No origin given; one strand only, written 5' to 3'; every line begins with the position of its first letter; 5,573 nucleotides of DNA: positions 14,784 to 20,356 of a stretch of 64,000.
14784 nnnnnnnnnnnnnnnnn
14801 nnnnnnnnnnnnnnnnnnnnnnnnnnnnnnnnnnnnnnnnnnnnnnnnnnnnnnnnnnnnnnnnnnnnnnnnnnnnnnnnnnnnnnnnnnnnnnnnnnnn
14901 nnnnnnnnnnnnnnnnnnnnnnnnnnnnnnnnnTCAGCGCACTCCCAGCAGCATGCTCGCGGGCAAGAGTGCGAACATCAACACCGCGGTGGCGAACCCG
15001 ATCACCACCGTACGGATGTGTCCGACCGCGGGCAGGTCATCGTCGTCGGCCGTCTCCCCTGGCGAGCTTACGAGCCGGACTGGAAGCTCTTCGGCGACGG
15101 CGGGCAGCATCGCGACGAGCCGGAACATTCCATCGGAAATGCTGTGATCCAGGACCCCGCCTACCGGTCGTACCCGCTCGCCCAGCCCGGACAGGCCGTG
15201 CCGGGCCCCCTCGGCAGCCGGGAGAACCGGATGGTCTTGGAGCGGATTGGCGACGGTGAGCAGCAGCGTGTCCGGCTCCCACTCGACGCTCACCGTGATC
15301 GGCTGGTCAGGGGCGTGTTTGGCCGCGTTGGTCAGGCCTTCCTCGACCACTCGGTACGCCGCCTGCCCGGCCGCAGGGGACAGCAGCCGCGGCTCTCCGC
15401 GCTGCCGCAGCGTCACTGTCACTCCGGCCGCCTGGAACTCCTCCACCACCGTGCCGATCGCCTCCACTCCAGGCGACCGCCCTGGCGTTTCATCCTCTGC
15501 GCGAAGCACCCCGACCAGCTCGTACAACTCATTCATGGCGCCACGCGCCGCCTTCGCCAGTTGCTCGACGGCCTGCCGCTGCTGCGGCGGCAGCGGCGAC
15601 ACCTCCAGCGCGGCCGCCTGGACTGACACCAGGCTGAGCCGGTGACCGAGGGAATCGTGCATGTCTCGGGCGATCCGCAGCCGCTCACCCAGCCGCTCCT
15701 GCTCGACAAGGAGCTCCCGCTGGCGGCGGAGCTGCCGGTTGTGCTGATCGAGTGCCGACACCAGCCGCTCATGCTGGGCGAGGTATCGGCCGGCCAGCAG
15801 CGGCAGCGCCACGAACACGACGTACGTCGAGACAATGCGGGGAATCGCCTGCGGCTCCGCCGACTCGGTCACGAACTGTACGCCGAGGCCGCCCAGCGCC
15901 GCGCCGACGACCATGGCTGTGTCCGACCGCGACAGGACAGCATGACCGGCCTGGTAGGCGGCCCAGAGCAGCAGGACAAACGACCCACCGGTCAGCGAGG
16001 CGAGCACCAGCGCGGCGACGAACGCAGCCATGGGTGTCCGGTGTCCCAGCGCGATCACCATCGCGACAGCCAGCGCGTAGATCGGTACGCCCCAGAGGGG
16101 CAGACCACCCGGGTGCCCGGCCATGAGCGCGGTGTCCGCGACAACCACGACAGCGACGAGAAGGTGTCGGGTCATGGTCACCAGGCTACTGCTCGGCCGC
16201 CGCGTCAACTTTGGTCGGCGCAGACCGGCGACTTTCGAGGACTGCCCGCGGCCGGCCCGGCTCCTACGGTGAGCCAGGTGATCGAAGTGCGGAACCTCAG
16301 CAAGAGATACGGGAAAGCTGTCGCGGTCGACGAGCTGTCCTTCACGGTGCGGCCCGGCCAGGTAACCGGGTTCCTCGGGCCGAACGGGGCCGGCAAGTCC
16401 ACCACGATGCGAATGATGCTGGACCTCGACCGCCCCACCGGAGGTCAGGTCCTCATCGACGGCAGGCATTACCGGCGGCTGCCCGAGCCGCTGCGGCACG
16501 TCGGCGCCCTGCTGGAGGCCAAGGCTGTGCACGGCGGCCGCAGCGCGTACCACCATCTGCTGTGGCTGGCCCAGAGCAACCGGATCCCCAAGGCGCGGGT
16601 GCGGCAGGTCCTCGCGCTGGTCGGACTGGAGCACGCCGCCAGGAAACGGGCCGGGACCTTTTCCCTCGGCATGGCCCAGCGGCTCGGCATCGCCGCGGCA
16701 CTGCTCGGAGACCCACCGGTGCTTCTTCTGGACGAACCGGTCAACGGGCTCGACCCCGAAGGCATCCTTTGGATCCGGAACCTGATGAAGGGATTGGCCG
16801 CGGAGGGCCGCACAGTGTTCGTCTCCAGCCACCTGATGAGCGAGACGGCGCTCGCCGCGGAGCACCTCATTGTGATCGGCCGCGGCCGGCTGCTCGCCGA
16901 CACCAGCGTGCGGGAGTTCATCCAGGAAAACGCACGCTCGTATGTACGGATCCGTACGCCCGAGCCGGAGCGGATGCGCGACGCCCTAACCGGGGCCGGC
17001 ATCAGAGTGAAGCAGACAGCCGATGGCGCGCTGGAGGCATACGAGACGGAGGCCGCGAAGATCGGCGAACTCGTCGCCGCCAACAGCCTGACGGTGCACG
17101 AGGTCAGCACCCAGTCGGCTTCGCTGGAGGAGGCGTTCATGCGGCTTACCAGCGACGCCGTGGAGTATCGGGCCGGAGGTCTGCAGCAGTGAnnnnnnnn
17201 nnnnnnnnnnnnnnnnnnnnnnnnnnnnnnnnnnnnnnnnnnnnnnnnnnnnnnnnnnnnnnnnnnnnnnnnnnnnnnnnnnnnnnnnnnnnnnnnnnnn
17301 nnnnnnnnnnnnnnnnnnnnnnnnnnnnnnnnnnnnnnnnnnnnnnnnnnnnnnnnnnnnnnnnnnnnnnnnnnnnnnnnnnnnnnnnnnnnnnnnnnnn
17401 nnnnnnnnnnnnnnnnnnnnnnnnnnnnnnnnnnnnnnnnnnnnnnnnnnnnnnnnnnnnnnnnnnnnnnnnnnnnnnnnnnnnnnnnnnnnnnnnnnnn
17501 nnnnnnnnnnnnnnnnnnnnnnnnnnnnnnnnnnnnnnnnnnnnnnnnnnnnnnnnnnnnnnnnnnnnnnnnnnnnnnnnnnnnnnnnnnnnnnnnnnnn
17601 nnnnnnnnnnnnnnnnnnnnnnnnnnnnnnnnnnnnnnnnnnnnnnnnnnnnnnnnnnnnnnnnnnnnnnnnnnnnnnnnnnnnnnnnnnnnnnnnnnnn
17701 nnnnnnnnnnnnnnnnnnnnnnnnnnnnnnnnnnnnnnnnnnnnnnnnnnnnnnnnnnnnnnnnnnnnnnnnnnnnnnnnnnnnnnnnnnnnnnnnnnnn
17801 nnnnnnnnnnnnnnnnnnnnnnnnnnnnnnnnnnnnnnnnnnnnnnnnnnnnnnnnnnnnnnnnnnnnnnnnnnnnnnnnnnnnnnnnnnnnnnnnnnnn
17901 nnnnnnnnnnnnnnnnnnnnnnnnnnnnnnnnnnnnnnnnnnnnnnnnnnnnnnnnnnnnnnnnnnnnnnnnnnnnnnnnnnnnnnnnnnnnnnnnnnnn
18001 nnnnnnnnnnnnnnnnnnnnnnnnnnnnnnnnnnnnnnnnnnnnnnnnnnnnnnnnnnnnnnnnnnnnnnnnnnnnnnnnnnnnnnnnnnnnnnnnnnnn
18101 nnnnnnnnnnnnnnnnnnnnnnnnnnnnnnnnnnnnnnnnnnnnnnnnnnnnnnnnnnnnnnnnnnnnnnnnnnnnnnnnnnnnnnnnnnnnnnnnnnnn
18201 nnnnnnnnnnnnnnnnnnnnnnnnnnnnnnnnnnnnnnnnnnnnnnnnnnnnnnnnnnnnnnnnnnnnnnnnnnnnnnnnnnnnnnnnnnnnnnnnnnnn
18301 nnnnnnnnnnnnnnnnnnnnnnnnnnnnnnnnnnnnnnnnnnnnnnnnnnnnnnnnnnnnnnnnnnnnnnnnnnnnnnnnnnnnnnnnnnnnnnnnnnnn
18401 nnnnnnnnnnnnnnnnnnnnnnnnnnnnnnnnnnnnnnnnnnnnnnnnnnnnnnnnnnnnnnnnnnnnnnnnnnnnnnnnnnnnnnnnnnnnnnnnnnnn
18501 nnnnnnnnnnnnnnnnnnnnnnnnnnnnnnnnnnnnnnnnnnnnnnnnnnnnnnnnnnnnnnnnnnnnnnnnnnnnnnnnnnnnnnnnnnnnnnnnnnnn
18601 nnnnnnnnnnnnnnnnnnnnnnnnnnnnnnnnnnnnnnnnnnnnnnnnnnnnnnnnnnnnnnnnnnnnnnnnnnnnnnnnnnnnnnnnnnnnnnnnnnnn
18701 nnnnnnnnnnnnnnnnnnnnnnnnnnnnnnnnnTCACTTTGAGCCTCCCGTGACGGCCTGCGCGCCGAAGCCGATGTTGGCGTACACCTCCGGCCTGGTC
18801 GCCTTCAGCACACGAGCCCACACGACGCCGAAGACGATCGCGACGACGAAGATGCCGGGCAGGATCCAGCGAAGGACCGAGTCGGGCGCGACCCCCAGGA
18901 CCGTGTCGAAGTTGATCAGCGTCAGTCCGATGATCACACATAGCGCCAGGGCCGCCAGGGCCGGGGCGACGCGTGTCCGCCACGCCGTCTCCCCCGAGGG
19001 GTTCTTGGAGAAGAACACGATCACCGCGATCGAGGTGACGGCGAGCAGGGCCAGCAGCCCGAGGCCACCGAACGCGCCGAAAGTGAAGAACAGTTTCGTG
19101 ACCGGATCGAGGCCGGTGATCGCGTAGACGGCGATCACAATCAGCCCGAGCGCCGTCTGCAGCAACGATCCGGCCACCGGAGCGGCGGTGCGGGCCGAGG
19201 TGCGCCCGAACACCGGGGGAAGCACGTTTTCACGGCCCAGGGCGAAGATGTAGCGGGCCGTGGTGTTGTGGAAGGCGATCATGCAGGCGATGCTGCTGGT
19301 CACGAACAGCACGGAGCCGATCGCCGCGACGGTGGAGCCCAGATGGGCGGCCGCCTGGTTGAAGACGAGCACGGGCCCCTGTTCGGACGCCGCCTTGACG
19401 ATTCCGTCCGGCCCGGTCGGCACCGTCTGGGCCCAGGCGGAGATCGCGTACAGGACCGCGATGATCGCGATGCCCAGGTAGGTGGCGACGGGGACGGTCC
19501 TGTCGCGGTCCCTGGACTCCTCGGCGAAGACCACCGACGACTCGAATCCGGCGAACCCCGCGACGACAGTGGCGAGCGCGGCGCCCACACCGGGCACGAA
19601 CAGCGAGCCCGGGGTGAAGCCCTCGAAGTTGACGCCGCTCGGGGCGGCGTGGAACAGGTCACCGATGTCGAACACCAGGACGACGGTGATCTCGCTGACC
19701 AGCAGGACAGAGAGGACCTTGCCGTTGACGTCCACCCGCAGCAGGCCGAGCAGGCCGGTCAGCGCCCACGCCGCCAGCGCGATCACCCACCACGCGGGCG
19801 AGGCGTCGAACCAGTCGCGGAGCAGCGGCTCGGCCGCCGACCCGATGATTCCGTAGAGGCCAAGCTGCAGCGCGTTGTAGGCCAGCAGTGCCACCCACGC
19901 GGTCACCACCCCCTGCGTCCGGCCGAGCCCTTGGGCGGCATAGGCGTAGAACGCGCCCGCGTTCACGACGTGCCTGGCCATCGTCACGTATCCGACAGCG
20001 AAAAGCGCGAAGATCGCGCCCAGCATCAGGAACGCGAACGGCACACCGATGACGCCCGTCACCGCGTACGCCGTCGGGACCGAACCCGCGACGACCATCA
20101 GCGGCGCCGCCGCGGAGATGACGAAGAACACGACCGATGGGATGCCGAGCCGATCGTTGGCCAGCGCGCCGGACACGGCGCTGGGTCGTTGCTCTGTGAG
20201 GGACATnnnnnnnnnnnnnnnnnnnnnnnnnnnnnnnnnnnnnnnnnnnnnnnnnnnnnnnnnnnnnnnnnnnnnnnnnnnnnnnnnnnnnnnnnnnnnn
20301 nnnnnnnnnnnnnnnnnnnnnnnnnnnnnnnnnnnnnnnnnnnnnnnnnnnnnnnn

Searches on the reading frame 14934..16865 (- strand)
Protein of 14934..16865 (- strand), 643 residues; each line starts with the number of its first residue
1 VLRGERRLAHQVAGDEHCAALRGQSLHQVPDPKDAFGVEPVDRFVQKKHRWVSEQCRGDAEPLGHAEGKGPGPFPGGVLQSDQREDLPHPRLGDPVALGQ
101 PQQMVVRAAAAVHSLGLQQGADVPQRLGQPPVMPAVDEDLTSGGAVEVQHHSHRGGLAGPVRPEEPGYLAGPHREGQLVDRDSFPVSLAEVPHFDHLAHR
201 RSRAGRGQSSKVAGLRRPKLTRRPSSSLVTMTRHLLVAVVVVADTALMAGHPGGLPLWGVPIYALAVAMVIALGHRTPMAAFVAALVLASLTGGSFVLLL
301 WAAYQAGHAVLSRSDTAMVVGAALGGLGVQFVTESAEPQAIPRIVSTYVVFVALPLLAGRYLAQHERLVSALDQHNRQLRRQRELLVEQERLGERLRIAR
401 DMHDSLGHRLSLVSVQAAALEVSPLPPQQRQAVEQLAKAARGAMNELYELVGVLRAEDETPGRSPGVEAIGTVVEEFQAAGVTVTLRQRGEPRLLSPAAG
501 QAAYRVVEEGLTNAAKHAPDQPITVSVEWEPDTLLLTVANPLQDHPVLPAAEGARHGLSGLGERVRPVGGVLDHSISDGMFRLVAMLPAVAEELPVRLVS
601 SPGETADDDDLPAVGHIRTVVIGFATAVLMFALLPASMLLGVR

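Call 44: search_protein_families(library=pfam, proteins=[window:14934-16865:-], max_evalue=0.00001)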
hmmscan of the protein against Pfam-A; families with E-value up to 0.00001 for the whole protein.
window:14934-16865:- (643 aa): 1 family
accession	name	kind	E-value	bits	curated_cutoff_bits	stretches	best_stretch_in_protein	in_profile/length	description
PF07730.19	HisKA_3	-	1.7e-15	57.7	24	1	394-458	1-67/68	Histidine kinase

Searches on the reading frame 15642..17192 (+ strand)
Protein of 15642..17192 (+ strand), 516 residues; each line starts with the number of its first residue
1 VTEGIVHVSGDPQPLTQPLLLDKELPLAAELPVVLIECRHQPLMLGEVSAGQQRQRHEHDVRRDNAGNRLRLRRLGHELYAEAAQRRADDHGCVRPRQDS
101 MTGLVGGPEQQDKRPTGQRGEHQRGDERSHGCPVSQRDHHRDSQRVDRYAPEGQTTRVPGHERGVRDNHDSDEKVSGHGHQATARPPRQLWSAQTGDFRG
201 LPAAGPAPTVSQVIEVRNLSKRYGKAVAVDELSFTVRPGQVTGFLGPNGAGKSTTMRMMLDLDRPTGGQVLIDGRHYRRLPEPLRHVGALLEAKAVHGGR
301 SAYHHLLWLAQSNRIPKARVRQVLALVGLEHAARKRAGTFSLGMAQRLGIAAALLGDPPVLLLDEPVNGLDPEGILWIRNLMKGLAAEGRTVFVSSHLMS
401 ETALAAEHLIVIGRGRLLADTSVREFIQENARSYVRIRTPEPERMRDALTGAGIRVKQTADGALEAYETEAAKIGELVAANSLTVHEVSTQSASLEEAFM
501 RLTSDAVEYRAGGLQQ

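Call 44: search_protein_families(library=pfam, proteins=[window:15642-17192:+], max_evalue=0.00001)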
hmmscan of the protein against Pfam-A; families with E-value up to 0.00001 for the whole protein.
window:15642-17192:+ (516 aa): 2 families
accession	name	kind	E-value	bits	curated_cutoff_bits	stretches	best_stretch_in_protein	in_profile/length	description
PF00005.33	ABC_tran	-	2.7e-28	99.7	25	1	230-368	2-137/137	ABC transporter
PF13304.12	AAA_21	-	5.9e-12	46.7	27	1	337-397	235-298/304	AAA domain, putative AbiEii toxin, Type IV TA system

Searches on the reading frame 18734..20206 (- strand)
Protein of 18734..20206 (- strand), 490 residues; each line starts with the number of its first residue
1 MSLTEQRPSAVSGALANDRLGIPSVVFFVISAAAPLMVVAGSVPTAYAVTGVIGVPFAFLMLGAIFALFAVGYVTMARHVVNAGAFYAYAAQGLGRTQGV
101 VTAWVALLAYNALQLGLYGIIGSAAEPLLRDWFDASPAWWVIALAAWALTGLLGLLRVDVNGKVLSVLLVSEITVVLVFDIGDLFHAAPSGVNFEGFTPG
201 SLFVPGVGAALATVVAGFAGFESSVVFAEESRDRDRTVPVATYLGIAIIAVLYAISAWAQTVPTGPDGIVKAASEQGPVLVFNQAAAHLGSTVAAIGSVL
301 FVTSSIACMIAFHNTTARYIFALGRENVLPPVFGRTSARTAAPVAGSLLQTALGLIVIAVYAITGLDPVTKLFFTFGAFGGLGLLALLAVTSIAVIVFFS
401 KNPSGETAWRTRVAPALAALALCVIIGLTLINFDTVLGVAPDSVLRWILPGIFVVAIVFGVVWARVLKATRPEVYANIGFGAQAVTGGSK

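Call 44: search_protein_families(library=pfam, proteins=[window:18734-20206:-], max_evalue=0.00001)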
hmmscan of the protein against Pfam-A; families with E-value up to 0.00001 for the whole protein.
window:18734-20206:- (490 aa): 2 families
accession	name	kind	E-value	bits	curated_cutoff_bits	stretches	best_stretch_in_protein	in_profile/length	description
PF13520.12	AA_permease_2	-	3.8e-24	85.8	27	1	20-449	1-422/427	Amino acid permease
PF00324.27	AA_permease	-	9.4e-20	71.2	24.6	1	25-461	2-457/470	Amino acid permease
